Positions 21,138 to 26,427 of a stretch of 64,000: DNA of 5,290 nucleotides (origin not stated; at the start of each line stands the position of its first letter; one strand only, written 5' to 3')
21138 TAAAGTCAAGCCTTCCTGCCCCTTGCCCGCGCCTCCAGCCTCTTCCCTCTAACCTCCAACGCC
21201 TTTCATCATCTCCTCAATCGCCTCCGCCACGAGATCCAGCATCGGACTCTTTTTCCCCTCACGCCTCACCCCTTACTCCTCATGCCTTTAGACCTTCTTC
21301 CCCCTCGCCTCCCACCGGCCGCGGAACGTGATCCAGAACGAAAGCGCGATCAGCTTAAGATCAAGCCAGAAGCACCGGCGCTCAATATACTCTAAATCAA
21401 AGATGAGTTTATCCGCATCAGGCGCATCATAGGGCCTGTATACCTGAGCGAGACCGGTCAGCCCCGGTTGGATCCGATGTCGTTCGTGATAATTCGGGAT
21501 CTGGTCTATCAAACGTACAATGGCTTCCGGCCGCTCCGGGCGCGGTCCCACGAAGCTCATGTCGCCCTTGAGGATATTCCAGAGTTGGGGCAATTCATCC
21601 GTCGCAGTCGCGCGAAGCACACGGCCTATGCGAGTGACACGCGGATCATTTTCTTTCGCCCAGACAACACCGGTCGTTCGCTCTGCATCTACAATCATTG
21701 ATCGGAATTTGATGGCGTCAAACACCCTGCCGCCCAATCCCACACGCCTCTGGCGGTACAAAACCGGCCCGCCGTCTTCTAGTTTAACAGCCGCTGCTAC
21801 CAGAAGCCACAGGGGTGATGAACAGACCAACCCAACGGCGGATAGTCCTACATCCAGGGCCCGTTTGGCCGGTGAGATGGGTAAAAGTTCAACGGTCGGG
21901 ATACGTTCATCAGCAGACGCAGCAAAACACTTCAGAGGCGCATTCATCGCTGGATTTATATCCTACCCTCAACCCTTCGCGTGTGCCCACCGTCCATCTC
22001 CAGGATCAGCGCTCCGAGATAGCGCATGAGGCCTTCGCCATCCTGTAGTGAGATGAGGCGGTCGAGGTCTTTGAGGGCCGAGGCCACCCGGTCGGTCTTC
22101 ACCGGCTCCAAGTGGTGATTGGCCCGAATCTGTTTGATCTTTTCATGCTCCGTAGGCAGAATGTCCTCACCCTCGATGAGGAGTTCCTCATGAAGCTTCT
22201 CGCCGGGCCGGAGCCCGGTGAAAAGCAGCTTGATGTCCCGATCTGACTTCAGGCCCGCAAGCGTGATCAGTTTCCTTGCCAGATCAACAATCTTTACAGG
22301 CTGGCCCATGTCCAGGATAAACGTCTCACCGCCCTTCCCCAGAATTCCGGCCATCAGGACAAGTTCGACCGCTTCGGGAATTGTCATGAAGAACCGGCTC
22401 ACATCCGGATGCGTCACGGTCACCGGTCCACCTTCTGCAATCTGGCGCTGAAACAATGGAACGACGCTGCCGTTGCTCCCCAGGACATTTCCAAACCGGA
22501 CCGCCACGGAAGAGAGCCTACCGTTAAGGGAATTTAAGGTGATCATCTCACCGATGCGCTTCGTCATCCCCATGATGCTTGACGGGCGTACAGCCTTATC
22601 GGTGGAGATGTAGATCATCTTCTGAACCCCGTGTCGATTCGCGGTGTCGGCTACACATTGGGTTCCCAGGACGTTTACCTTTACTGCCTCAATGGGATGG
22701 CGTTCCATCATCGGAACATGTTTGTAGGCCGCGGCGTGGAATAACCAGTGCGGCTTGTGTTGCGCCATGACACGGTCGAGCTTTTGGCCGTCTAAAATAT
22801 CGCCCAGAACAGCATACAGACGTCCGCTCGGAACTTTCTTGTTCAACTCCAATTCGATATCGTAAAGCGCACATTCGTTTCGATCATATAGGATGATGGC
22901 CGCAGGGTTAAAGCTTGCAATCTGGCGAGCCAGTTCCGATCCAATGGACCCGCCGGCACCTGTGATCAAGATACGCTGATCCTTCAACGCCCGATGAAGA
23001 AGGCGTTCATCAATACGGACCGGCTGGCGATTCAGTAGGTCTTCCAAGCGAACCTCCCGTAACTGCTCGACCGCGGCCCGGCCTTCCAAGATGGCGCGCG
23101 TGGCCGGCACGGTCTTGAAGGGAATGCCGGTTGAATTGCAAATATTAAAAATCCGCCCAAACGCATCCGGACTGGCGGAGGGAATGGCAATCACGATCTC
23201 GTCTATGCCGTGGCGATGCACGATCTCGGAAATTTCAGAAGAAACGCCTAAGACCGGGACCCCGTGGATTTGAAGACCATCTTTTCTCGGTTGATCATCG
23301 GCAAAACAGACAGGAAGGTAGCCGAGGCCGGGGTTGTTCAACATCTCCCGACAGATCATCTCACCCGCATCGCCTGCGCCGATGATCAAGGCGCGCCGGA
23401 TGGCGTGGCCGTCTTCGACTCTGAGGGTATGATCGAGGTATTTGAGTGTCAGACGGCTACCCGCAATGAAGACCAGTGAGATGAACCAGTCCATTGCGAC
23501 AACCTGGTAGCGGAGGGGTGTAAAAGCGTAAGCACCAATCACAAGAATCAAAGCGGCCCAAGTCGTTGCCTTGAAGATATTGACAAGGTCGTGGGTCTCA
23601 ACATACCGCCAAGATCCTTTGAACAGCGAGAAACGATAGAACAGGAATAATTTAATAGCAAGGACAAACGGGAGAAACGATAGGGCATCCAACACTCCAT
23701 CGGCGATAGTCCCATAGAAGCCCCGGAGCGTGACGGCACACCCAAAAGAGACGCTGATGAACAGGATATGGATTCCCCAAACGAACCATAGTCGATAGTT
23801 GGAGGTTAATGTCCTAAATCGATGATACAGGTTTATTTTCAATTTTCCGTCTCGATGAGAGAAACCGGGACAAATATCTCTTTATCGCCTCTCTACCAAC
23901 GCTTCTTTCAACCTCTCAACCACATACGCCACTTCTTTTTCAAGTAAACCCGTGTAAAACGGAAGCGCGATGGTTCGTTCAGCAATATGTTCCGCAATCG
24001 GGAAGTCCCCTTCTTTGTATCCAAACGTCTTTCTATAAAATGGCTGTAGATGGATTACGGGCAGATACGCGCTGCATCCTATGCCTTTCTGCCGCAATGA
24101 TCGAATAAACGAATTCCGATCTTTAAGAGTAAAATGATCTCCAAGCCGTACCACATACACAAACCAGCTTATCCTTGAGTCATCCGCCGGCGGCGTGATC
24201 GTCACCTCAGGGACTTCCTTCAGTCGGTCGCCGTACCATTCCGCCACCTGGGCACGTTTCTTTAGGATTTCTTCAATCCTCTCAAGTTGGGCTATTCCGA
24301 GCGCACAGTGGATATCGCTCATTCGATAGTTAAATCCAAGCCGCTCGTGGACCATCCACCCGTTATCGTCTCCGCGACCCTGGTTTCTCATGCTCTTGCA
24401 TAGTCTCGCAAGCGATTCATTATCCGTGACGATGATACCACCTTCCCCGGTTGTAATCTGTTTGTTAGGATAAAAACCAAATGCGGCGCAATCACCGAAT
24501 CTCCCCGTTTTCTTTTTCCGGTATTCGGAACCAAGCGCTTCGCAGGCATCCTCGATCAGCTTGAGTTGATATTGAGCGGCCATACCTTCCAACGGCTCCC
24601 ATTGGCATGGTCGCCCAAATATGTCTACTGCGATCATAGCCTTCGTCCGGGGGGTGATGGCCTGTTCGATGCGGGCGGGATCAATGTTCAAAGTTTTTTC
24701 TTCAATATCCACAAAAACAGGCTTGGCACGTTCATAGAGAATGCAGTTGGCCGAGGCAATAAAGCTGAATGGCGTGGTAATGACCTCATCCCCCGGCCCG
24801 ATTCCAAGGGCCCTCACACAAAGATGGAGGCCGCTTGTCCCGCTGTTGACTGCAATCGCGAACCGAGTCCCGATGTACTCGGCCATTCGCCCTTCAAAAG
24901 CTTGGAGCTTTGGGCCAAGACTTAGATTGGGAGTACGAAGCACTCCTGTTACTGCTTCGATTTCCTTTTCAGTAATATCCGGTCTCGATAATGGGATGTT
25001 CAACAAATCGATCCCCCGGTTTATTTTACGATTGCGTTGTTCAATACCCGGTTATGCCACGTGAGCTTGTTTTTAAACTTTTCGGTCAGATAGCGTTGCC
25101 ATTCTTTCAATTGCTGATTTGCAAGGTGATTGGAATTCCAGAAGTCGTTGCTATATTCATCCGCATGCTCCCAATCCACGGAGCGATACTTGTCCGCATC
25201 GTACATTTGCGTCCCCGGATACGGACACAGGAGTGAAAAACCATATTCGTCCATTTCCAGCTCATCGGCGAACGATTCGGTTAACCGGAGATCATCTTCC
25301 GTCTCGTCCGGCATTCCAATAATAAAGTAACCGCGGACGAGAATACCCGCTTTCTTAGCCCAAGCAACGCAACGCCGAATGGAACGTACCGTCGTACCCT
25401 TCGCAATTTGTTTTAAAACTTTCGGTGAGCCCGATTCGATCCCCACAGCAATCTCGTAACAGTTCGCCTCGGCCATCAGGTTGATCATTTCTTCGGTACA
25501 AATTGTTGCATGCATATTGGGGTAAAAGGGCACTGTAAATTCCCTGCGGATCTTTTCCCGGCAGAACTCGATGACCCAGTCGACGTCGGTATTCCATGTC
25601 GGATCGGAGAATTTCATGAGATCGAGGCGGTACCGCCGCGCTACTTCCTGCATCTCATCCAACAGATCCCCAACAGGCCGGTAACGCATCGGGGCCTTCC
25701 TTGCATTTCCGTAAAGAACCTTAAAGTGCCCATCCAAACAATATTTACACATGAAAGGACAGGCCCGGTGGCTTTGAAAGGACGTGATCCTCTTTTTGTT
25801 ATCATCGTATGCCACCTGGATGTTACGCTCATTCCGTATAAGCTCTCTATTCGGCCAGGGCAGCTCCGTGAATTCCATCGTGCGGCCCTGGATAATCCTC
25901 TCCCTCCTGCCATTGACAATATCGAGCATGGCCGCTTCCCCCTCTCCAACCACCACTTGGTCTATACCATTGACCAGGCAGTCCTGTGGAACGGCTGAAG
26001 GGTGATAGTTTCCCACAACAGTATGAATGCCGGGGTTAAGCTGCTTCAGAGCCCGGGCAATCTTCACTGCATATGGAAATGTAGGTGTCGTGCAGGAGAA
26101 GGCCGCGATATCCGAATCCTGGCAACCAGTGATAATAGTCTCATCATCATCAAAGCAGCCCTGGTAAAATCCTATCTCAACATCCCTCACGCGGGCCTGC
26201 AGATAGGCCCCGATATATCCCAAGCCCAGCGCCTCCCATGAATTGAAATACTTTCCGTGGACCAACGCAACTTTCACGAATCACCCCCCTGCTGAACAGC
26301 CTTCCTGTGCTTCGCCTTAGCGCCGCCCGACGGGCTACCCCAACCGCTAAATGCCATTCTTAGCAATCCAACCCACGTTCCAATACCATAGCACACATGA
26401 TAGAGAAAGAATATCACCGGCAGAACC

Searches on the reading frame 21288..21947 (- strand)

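Call 39: search_protein_families(library=pfam, proteins=[window:21288-21947:-], max_evalue=0.001)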
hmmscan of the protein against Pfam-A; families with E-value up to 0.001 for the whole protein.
window:21288-21947:- (219 aa): 1 family
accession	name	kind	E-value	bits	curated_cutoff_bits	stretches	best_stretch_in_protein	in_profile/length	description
PF02397.22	Bac_transf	-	6.9e-63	211.8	27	1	28-208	1-178/179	Bacterial sugar transferase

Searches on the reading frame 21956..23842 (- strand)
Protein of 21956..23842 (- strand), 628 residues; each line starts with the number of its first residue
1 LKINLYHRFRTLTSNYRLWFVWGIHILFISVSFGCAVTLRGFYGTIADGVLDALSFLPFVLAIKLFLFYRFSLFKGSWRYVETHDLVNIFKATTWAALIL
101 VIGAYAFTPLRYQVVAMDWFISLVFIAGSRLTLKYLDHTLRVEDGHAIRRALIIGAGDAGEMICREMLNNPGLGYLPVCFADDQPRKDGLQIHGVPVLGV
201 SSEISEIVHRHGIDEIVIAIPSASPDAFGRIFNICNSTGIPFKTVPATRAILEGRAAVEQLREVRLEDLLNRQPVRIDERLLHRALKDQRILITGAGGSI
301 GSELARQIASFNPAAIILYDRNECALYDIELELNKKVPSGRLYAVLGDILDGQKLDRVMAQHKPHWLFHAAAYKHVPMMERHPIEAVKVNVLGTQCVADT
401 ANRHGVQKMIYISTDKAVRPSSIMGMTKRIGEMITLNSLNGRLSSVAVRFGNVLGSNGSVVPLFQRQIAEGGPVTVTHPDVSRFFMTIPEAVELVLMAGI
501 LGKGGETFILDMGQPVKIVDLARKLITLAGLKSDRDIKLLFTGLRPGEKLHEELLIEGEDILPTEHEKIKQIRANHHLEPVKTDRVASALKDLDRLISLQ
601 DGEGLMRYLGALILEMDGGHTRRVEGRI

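Call 39: search_protein_families(library=pfam, proteins=[window:21956-23842:-], max_evalue=0.001)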
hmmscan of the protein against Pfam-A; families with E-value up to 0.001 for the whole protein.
window:21956-23842:- (628 aa): 8 families
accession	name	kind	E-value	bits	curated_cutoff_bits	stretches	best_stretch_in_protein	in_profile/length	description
PF02719.21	Polysacc_synt_2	-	3.9e-113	377.9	20.2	1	291-572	1-291/293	Polysaccharide biosynthesis protein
PF01370.27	Epimerase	-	4.3e-21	75.9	20.9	1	291-498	1-224/240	NAD dependent epimerase/dehydratase family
PF04321.23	RmlD_sub_bind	-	9.3e-19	68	27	1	290-477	2-176/287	RmlD substrate binding domain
PF16363.11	GDP_Man_Dehyd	-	7.9e-14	52.3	27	1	292-415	1-130/332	GDP-mannose 4,6 dehydratase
PF13727.12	CoA_binding_3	-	3.9e-13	50.2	25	1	86-246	18-175/175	CoA-binding domain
PF01073.25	3Beta_HSD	-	4.8e-12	45.9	22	1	292-421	1-123/280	3-beta hydroxysteroid dehydrogenase/isomerase family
PF00106.31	adh_short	-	3.1e-05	24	26.6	1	290-365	2-74/195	short chain dehydrogenase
PF13460.12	NAD_binding_10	-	0.0006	20.2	27.2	0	295-418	1-102/184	NAD(P)H-binding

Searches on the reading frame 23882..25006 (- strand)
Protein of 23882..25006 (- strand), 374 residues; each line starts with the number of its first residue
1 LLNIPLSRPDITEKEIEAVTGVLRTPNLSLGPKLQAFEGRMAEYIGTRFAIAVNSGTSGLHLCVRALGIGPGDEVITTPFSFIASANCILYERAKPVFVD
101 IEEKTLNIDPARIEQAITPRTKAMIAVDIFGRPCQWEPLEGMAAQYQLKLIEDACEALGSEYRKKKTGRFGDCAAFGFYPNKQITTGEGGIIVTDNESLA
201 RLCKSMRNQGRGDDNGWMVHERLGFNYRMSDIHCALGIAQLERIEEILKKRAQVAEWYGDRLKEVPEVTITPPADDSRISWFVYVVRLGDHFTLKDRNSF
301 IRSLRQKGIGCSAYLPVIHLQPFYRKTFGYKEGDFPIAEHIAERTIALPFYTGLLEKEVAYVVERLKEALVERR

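Call 39: search_protein_families(library=pfam, proteins=[window:23882-25006:-], max_evalue=0.001)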
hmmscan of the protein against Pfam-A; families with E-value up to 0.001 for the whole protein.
window:23882-25006:- (374 aa): 4 families
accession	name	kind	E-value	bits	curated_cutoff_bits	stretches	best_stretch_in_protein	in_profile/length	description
PF01041.23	DegT_DnrJ_EryC1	-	4.5e-124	414.8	19.8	1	10-366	2-359/360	DegT/DnrJ/EryC1/StrS aminotransferase family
PF01212.27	Beta_elim_lyase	-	8e-06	25.8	27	1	32-273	32-276/288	Beta-eliminating lyase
PF00155.27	Aminotran_1_2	-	0.00015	21.5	19.7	1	12-125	23-151/361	Aminotransferase class I and II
PF01053.26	Cys_Met_Meta_PP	-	0.00087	18.4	27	0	32-124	52-141/381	Cys/Met metabolism PLP-dependent enzyme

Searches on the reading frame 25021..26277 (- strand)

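Call 79: search_protein_families(library=pfam, proteins=[window:25021-26277:-], max_evalue=0.00001)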
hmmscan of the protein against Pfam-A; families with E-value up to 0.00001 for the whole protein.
window:25021-26277:- (418 aa): 2 families
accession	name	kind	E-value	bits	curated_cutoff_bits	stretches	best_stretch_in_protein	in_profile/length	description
PF04055.27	Radical_SAM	-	6.1e-19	69.2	29.5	1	170-333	4-162/166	Radical SAM superfamily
PF02310.24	B12-binding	-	7.4e-18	65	32.1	1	8-119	6-119/121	B12 binding domain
